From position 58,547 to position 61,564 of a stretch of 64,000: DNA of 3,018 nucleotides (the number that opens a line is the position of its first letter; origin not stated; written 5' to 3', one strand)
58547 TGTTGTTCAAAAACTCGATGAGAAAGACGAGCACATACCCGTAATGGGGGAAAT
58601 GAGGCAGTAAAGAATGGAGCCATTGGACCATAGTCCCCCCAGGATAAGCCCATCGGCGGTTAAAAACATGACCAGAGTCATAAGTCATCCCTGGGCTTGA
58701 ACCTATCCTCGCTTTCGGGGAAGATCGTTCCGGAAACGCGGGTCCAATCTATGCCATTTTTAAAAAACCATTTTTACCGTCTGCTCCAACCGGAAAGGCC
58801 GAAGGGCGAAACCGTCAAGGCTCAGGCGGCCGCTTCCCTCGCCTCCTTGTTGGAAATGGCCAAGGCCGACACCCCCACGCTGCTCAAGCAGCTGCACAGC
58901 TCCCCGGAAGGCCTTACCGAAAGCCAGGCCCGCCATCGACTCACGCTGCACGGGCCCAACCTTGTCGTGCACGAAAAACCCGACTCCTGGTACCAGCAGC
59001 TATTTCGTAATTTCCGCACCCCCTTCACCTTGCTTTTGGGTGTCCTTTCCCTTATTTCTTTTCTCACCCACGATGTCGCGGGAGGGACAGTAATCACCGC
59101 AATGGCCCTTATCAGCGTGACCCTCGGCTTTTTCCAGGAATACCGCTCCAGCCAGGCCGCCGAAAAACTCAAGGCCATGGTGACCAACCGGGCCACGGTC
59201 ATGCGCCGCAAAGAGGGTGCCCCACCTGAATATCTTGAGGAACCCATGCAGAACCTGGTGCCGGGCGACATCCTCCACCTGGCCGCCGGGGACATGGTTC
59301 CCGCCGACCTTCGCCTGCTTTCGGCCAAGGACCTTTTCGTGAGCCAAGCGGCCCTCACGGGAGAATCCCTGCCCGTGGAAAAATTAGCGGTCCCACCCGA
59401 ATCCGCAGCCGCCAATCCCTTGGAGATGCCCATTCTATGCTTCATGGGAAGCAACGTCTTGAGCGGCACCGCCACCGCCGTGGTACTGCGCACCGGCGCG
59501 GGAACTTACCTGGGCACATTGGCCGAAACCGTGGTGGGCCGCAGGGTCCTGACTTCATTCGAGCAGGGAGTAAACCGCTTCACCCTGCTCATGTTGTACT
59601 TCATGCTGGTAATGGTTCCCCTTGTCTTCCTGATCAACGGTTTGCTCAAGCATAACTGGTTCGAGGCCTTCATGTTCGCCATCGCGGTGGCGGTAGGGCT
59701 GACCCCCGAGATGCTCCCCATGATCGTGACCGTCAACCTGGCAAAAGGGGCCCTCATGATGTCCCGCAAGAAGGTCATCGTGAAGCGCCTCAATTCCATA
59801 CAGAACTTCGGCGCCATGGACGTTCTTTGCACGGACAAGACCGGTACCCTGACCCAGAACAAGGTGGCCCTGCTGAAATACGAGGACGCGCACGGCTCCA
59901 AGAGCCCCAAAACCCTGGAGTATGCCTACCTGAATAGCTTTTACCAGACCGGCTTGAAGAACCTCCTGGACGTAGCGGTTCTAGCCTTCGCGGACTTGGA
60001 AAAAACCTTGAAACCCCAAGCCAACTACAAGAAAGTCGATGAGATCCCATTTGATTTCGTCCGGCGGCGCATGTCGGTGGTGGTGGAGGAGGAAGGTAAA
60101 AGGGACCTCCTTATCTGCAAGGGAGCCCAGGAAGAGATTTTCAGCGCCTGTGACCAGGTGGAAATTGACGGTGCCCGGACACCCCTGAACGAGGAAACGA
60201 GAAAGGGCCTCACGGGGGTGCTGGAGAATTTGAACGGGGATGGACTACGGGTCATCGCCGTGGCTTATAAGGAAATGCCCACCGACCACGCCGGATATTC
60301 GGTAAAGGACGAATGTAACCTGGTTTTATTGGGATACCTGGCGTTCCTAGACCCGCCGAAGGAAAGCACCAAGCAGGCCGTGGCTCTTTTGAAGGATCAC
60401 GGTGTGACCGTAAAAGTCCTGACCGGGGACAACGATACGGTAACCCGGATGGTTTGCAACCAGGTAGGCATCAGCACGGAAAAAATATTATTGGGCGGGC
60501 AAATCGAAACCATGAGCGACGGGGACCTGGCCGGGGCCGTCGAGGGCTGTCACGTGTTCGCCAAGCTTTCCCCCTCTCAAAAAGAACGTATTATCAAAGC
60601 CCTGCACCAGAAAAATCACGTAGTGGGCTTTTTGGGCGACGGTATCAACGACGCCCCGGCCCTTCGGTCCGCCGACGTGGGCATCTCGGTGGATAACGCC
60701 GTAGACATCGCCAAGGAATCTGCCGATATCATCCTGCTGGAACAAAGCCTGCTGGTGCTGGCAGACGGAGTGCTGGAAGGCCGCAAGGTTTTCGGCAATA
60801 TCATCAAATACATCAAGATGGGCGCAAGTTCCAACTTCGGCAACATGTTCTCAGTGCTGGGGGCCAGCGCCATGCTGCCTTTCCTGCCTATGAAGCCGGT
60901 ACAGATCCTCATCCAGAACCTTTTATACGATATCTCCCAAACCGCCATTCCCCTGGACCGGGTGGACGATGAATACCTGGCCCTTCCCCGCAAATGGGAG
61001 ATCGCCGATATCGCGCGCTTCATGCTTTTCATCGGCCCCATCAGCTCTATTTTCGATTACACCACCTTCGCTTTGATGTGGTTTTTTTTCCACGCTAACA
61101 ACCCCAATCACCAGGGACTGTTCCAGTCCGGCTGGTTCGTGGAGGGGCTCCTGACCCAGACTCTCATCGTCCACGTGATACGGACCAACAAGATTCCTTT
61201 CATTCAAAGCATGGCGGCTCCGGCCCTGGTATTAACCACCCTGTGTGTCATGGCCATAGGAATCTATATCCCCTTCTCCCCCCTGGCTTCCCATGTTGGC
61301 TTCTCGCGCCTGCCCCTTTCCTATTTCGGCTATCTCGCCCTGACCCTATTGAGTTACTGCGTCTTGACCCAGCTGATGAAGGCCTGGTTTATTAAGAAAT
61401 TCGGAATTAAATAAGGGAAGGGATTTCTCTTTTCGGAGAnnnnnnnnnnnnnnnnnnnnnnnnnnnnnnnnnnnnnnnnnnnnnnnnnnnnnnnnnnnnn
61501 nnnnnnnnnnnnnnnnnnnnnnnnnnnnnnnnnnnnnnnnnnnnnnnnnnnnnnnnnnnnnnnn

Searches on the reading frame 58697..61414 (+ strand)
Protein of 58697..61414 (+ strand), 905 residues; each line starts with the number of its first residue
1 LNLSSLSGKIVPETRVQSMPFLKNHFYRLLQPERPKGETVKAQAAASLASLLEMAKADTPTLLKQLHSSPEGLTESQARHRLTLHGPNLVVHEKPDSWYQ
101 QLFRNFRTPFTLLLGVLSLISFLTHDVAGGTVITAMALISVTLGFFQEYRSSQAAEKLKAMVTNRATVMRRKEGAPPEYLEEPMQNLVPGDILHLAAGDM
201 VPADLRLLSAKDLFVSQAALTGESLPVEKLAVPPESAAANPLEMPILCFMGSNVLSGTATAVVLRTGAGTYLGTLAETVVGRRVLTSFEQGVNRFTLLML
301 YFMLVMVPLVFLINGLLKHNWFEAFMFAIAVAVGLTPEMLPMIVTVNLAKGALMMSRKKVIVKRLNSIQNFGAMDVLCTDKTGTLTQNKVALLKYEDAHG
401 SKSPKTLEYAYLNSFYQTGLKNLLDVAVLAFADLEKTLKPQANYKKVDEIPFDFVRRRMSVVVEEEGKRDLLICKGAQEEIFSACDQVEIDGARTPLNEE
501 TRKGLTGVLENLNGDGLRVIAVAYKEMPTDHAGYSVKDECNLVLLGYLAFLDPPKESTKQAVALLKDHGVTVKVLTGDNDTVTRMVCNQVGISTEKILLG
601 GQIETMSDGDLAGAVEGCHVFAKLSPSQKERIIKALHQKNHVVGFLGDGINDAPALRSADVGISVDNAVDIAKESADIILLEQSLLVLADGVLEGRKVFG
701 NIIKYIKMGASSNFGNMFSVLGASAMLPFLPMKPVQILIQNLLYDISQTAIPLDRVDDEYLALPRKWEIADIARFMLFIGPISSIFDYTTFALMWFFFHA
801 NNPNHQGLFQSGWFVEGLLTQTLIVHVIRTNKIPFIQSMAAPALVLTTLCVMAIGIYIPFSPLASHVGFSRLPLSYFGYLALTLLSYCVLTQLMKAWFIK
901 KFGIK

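Call 50: search_protein_families(library=pfam, proteins=[window:58697-61414:+], max_evalue=0.001)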
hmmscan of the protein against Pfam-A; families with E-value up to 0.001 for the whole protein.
window:58697-61414:+ (905 aa): 6 families
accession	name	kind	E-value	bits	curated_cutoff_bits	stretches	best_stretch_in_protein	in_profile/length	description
PF00122.25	E1-E2_ATPase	-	2.1e-37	128.8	28.1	1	165-358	6-181/181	E1-E2 ATPase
PF00689.26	Cation_ATPase_C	-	9.6e-19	68.3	27.3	1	729-896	1-174/175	Cation transporting ATPase, C-terminus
PF00702.32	Hydrolase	-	2.8e-16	60.9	26.4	1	374-660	1-191/191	haloacid dehalogenase-like hydrolase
PF00690.31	Cation_ATPase_N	-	1.5e-15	57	20.4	1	59-121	6-69/69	Cation transporter/ATPase, N-terminus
PF13246.12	Cation_ATPase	-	1.1e-10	41.8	21.7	1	425-487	25-90/91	Cation transport ATPase (P-type)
PF08282.18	Hydrolase_3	-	0.00022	21.5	20.9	0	633-680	196-243/255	haloacid dehalogenase-like hydrolase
